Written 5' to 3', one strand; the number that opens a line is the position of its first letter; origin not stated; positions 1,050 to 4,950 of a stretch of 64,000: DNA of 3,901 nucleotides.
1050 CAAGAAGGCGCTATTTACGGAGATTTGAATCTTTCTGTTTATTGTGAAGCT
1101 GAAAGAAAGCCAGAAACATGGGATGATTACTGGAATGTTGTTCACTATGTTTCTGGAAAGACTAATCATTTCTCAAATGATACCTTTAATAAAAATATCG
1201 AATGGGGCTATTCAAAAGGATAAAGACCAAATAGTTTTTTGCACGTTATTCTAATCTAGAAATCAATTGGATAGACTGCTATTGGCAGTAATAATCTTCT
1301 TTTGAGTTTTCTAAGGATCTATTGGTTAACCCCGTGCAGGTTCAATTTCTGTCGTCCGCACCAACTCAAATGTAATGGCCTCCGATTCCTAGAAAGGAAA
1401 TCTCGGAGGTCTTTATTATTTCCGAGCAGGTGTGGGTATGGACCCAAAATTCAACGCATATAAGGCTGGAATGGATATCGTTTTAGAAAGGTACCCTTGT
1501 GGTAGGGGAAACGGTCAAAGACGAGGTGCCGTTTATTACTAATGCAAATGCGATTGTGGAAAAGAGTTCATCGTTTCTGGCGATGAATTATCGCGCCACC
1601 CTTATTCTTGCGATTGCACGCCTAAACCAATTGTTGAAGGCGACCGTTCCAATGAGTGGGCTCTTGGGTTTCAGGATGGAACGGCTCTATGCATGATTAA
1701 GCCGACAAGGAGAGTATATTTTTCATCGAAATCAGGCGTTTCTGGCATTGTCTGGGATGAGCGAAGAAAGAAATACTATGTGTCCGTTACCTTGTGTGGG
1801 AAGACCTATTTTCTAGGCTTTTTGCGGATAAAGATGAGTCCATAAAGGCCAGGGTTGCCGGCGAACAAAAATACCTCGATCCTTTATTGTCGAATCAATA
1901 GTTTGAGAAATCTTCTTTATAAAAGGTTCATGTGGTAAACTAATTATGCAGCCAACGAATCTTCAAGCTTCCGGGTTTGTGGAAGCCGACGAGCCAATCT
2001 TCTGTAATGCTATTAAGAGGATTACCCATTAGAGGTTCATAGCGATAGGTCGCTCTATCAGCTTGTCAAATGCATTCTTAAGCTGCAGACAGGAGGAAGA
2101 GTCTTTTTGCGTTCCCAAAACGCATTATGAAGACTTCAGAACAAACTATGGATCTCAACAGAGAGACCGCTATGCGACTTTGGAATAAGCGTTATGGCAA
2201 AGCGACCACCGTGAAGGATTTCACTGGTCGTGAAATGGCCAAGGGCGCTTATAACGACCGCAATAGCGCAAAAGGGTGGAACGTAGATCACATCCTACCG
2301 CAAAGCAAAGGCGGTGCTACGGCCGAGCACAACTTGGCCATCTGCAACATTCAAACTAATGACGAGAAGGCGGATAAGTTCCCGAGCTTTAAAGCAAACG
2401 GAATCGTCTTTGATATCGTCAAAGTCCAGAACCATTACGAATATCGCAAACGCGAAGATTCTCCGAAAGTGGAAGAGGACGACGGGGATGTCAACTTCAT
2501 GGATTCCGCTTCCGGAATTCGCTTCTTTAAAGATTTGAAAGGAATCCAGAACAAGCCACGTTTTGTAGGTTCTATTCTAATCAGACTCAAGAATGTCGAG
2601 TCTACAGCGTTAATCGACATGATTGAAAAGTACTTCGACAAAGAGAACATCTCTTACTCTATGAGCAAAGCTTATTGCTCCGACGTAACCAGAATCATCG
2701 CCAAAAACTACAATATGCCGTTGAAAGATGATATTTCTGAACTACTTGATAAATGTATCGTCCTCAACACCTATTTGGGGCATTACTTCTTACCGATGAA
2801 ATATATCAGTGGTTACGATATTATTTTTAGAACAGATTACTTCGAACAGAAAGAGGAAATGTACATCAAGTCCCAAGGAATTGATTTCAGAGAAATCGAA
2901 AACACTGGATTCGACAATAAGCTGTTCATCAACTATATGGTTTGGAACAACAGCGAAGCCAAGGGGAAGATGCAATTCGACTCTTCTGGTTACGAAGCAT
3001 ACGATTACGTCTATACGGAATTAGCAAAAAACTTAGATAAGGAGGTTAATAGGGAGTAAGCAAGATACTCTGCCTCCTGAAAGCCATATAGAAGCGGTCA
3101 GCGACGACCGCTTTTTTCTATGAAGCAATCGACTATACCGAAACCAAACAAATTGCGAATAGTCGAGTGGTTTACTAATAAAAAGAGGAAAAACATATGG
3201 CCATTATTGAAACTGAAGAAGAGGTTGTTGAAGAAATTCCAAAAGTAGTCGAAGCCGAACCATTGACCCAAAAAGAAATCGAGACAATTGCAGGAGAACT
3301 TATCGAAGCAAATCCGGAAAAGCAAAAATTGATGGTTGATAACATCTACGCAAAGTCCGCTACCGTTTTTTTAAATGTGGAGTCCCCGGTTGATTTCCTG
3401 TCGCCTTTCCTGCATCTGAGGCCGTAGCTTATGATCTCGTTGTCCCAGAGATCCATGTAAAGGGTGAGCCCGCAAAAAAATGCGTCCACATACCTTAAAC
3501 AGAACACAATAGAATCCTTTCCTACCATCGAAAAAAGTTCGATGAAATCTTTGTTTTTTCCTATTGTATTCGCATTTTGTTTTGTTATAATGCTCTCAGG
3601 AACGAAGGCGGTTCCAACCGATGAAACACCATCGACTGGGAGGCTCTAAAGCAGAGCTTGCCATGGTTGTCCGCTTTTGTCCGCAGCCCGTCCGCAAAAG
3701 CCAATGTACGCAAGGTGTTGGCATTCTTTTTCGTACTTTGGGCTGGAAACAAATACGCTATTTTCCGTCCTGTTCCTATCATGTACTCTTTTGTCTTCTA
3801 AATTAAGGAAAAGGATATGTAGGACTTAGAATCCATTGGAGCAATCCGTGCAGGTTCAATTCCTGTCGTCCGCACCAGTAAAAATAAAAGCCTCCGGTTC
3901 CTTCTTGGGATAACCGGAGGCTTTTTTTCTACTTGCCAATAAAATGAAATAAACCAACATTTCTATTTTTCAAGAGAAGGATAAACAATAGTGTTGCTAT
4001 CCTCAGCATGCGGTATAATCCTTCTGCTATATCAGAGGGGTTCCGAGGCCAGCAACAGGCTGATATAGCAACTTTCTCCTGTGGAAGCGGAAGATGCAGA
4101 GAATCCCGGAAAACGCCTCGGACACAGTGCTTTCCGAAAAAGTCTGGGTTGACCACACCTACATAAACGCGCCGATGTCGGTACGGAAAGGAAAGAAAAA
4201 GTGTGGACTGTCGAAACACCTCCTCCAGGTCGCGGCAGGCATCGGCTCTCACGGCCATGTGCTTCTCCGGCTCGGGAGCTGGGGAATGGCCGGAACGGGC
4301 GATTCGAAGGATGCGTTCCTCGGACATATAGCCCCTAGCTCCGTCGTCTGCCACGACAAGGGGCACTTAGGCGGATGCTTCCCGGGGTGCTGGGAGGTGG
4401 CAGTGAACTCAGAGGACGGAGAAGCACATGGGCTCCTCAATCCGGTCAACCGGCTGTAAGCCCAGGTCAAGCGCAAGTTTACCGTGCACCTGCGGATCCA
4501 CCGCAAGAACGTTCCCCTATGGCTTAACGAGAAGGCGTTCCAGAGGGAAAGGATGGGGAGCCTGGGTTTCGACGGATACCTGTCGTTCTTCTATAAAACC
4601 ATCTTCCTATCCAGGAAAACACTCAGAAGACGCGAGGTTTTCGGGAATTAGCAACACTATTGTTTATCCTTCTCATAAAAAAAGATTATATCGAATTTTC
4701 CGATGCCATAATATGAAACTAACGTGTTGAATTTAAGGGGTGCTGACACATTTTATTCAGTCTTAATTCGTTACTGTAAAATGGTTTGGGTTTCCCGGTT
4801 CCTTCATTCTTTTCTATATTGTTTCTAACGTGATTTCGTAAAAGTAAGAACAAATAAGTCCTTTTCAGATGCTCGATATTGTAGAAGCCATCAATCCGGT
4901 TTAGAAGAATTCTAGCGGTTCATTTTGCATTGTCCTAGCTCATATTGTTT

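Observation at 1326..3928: HNH-nuclease segment bracketed by direct repeats of the ncRNA 3' end plus terminator (island-like insertion scar)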

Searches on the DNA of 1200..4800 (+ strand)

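Call 6: search_rna_families(source=window, start=1200, end=4800, threshold=evalue, max_evalue=5, show_alignments=4)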
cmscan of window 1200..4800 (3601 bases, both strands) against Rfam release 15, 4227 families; matches with E-value up to 5: 4.
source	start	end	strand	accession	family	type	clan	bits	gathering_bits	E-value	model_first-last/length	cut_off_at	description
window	1952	2082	+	RF03112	Staphylococcus-1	Gene; sRNA;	-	109.9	87.7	8.3e-23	1-127/127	no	Staphylococcus-1 RNA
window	3881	3968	-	RF01859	Phe_leader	Cis-reg; leader;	-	25.5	55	0.33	1-125/125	no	Phenylalanine leader peptide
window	3775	3930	+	RF01859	Phe_leader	Cis-reg; leader;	-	20.6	55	4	1-125/125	no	Phenylalanine leader peptide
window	3877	3933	-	RF04120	MIR5998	Gene; miRNA;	-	17.5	180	1.9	1-173/173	no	MIR5998 microRNA precursor family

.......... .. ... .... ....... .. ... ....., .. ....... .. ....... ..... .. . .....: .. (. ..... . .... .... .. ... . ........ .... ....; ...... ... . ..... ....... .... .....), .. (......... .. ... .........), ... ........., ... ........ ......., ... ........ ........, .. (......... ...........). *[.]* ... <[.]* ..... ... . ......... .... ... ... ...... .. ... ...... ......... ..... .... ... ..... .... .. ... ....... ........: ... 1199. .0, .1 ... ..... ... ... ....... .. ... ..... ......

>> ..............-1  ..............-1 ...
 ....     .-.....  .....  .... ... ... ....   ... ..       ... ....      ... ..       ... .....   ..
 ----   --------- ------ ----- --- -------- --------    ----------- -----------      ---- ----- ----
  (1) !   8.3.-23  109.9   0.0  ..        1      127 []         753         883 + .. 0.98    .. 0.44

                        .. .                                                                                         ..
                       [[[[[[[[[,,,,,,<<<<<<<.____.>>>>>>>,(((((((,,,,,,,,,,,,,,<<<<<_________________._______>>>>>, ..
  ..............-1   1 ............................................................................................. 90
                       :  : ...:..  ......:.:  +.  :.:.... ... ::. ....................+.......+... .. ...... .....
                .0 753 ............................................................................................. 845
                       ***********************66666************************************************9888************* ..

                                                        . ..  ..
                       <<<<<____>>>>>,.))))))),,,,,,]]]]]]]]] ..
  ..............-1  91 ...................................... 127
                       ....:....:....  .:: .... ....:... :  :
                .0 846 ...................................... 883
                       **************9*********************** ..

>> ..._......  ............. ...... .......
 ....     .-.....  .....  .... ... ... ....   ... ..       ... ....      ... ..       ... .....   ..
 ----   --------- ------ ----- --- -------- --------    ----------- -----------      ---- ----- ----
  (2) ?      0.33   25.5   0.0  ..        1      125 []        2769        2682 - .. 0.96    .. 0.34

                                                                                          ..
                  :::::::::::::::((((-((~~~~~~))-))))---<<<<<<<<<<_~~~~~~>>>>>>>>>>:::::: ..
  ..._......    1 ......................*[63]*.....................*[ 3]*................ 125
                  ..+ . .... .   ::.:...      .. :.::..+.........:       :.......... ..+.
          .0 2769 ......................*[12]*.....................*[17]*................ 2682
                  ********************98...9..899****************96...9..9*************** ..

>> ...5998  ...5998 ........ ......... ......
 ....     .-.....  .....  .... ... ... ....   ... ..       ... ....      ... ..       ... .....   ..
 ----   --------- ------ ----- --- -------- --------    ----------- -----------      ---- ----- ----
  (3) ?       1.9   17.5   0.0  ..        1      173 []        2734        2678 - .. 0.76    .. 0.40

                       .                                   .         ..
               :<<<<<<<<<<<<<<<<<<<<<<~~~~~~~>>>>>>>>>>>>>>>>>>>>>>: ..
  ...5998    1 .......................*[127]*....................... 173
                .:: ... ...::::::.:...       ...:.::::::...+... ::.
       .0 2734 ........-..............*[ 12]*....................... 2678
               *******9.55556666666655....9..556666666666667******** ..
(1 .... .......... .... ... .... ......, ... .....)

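Call 26: search_rna_families(sources=[L001, L002], threshold=gathering)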
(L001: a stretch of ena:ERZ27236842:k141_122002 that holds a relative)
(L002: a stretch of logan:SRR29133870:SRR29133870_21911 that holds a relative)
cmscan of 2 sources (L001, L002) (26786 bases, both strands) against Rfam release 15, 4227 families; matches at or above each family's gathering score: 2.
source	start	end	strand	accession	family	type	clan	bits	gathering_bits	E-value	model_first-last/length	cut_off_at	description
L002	485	615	+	RF03112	Staphylococcus-1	Gene; sRNA;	-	108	87.7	1.8e-21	1-127/127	no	Staphylococcus-1 RNA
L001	4103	4233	+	RF03112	Staphylococcus-1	Gene; sRNA;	-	105.3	87.7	9e-21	1-127/127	no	Staphylococcus-1 RNA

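Call 36: search_dna_similar(query=window:1886-2130:+, collection=phages, mode=distant, max_evalue=0.01, max_rows=20)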
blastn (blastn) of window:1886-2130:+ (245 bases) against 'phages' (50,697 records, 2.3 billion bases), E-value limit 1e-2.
No match.

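Call 39: search_rna_families(sources=[L004, L005, L006, L007, L008, L009], threshold=gathering)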
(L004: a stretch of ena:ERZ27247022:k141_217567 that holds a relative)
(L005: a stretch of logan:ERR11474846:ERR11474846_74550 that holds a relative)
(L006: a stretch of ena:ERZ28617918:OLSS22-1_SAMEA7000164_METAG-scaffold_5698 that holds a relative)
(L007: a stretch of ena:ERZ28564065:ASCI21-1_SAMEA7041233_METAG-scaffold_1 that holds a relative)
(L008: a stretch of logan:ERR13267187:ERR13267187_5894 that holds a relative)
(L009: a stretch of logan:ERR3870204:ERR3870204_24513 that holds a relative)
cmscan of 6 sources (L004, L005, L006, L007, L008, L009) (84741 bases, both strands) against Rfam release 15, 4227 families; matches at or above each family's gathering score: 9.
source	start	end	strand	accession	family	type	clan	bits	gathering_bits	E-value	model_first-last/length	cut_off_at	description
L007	9830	9954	+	RF03112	Staphylococcus-1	Gene; sRNA;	-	127.4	87.7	7.6e-26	1-127/127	no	Staphylococcus-1 RNA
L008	1240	1364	+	RF03112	Staphylococcus-1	Gene; sRNA;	-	127.4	87.7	7.6e-26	1-127/127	no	Staphylococcus-1 RNA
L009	378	502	+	RF03112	Staphylococcus-1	Gene; sRNA;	-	127.4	87.7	7.6e-26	1-127/127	no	Staphylococcus-1 RNA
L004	9813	9937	+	RF03112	Staphylococcus-1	Gene; sRNA;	-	127.2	87.7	8.3e-26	1-127/127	no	Staphylococcus-1 RNA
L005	365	489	+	RF03112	Staphylococcus-1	Gene; sRNA;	-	127.2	87.7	8.3e-26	1-127/127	no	Staphylococcus-1 RNA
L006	4454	4578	+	RF03112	Staphylococcus-1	Gene; sRNA;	-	127.1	87.7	9e-26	1-127/127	no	Staphylococcus-1 RNA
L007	5773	5844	+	RF00005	tRNA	Gene; tRNA;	CL00001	65.6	29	6.5e-12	1-71/71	no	tRNA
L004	9429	9514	+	RF00005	tRNA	Gene; tRNA;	CL00001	55.1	29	5.2e-09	1-71/71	no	tRNA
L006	4070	4155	+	RF00005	tRNA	Gene; tRNA;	CL00001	55.1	29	5.2e-09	1-71/71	no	tRNA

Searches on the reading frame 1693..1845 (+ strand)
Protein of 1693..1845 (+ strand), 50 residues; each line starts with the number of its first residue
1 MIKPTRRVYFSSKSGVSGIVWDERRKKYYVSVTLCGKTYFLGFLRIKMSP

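Call 8: search_protein_families(library=padloc, proteins=[window:1693-1845:+], max_evalue=1)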
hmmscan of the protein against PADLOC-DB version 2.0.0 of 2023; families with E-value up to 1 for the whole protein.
window:1693-1845:+ (50 aa): 0 families

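Call 10: search_protein_families(library=pfam, proteins=[window:1693-1845:+], max_evalue=1)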
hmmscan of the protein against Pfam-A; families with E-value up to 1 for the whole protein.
window:1693-1845:+ (50 aa): 1 family
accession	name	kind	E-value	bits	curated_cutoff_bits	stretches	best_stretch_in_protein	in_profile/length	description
PF24840.1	NTF2_SigF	-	0.1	12.8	25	1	6-45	63-102/170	SigF NTF2-like domain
